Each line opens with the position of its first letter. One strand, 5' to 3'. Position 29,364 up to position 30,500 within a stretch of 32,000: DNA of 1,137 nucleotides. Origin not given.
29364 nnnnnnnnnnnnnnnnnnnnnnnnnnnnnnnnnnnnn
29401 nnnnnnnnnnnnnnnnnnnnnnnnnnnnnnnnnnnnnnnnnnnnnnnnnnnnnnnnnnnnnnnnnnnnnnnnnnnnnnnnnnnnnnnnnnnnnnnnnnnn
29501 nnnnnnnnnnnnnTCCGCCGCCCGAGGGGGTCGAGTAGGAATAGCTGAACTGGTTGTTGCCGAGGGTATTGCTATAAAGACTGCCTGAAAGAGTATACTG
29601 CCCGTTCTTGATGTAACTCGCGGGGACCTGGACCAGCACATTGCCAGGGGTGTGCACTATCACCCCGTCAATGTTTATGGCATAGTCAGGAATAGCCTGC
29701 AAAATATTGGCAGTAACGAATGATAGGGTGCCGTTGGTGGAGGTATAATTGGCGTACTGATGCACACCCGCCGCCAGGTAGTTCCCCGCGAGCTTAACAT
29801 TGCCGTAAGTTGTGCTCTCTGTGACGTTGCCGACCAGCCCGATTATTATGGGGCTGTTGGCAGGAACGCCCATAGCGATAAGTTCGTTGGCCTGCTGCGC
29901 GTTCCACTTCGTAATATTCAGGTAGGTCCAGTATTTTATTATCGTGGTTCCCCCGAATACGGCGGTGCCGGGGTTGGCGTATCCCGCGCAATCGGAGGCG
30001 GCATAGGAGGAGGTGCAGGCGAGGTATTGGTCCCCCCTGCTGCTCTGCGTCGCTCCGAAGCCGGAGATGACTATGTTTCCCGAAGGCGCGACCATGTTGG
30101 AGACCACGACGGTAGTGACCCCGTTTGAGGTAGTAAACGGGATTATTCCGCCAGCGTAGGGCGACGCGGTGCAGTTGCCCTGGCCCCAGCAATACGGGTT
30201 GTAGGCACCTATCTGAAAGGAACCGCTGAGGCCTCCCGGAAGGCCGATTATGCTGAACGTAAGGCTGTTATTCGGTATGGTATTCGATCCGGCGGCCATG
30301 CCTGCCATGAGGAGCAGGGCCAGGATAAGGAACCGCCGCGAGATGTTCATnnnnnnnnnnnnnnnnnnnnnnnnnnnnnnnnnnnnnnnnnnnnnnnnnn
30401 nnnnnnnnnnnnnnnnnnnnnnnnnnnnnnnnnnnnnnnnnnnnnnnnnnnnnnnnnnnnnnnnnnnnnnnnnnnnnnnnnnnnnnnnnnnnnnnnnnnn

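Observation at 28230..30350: Membrane/secreted three-gene module resembling an enveloped-virion structural cassette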

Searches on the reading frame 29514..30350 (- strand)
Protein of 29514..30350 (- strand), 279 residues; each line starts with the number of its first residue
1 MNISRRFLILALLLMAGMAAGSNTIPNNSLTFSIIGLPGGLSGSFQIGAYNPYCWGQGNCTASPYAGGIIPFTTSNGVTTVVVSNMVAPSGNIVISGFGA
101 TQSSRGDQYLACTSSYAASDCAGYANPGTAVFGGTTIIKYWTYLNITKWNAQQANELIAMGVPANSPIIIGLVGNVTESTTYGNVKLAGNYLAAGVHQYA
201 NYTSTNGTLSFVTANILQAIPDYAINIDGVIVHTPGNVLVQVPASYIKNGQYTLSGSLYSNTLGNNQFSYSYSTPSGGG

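Call 35: find_homologous_proteins(query=A2, max_evalue=0.001)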
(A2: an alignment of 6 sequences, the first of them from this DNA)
Query A2 (6 sequences) (279 aa, profile of the alignment): 3 proteins with E <= 0.001 among 8000 candidates.
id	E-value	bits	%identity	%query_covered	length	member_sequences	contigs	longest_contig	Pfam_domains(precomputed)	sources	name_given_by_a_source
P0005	1.4e-86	308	33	81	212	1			-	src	-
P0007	8.6e-81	289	33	29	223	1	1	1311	-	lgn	-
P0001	6.3e-76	273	100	84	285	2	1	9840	-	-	-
